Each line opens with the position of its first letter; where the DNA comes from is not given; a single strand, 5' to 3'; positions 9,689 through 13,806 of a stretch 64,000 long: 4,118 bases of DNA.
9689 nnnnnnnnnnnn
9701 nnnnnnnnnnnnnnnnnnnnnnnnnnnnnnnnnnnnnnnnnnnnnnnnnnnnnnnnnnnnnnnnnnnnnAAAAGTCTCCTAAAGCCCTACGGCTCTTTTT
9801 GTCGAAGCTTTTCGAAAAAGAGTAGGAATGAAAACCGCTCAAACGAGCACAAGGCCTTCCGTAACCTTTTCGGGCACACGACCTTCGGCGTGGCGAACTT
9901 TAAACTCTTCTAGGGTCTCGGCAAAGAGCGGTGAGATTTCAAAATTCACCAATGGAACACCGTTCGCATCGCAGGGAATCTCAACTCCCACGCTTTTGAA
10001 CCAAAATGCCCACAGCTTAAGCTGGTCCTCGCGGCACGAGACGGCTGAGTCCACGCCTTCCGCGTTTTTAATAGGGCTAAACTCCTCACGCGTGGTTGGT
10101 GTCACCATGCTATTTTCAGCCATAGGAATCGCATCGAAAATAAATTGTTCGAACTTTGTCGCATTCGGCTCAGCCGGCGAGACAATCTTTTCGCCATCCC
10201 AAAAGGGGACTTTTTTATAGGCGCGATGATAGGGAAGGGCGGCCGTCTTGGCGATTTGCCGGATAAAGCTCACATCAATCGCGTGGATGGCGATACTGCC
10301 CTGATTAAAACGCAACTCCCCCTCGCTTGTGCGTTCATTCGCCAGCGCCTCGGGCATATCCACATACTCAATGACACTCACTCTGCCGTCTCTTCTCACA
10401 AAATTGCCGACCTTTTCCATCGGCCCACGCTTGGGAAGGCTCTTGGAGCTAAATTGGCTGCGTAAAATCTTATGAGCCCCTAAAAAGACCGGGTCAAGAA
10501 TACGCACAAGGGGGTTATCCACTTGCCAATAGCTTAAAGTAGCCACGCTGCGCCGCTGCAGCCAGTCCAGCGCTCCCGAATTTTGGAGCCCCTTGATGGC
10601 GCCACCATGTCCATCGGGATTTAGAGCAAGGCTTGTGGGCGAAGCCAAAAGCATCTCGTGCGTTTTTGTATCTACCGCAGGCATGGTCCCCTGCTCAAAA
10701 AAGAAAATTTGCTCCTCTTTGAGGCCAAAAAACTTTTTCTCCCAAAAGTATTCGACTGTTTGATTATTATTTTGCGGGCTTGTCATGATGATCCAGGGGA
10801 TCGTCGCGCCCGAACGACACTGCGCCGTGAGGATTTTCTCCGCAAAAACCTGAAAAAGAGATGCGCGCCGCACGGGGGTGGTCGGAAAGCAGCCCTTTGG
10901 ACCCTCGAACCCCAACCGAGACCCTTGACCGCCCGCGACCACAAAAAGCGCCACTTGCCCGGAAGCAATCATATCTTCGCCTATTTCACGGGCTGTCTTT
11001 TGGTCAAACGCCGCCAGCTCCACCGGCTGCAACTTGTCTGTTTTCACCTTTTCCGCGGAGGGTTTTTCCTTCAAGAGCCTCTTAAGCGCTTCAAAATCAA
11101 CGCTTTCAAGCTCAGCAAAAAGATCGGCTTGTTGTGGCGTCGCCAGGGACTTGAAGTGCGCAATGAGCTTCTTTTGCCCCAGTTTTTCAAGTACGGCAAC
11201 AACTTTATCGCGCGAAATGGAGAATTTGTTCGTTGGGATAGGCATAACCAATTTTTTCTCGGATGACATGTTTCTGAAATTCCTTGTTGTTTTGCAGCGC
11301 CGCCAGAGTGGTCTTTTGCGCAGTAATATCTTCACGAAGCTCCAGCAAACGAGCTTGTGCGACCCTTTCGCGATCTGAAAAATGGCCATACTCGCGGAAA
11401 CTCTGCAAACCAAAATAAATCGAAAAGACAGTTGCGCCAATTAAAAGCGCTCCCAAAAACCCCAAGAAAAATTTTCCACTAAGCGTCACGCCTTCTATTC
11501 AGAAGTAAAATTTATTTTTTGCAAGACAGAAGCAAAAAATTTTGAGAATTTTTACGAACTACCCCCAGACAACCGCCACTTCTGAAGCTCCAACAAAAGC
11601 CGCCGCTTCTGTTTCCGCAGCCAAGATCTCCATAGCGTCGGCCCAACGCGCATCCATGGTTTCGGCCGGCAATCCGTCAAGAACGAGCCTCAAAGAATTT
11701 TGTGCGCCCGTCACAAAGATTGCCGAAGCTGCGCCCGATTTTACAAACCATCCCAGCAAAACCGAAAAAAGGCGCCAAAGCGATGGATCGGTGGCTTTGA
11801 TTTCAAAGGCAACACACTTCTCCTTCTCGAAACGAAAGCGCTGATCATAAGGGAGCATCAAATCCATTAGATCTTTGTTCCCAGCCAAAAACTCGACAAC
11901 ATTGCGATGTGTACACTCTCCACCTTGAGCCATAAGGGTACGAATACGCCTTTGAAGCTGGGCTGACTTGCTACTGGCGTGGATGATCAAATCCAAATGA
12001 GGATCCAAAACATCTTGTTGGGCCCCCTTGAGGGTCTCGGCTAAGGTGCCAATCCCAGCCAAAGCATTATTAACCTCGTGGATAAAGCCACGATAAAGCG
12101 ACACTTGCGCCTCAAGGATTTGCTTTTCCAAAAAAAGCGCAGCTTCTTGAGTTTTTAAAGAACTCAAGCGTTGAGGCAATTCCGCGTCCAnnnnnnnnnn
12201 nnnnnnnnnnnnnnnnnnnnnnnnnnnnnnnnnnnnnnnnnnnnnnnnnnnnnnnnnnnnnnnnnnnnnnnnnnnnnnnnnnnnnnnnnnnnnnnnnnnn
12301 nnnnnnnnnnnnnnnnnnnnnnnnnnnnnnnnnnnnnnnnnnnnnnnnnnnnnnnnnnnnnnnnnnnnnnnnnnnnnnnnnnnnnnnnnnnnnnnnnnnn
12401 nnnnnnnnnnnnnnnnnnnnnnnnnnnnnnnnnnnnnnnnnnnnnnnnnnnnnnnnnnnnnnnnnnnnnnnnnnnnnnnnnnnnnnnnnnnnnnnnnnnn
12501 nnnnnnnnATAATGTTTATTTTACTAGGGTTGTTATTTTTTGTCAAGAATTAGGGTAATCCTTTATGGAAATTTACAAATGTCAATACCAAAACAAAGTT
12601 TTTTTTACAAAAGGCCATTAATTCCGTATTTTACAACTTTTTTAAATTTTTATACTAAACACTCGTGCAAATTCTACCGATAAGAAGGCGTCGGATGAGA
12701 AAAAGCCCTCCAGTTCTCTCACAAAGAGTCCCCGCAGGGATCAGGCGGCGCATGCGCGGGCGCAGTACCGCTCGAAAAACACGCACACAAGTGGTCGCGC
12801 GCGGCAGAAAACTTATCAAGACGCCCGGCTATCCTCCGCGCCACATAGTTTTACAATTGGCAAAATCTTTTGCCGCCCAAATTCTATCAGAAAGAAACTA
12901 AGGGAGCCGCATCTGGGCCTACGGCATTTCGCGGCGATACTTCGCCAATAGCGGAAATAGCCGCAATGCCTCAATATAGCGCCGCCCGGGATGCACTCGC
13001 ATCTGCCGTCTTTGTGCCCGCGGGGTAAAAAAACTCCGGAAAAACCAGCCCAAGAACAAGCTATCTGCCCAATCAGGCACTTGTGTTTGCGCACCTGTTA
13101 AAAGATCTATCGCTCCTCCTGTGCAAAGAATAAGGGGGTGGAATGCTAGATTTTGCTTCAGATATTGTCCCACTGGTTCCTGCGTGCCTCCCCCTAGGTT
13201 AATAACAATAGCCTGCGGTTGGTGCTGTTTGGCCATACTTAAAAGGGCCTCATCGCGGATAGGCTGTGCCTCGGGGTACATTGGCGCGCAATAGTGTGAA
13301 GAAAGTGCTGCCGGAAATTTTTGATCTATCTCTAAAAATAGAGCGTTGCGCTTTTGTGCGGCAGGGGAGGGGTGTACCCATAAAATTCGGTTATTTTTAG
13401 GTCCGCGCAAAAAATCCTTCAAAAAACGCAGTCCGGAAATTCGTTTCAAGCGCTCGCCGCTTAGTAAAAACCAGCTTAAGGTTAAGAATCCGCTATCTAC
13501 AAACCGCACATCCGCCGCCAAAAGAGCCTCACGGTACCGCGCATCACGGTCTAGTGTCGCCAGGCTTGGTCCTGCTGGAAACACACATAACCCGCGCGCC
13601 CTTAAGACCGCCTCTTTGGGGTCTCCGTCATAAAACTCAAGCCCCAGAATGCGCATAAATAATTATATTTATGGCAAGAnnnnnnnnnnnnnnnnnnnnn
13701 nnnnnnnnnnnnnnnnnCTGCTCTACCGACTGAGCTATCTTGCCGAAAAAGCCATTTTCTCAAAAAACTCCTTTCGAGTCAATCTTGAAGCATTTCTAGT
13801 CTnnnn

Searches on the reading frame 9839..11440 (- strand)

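Call 53: search_protein_families(library=ncbifam, proteins=[window:9839-11440:-], max_evalue=1e-10)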
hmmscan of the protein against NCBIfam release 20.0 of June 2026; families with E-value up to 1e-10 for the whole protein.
window:9839-11440:- (533 aa): 0 families

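Call 67: search_protein_families(library=pfam, proteins=[window:9839-11440:-], max_evalue=0.0001)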
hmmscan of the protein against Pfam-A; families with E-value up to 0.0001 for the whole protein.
window:9839-11440:- (533 aa): 1 family
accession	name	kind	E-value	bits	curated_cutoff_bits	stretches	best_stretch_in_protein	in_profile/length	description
PF01704.24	UDPGP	-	9.2e-36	123.9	22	1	117-461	6-339/413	UTP--glucose-1-phosphate uridylyltransferase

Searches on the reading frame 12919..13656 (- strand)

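Call 48: search_protein_families(library=pfam, proteins=[window:12919-13656:-])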
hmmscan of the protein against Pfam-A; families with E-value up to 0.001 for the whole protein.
window:12919-13656:- (245 aa): 1 family
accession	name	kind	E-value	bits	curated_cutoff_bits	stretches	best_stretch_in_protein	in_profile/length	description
PF03808.19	Glyco_tran_WecG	-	1.4e-16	61.3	27.4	1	48-217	1-166/168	Glycosyl transferase WecG/TagA/CpsF family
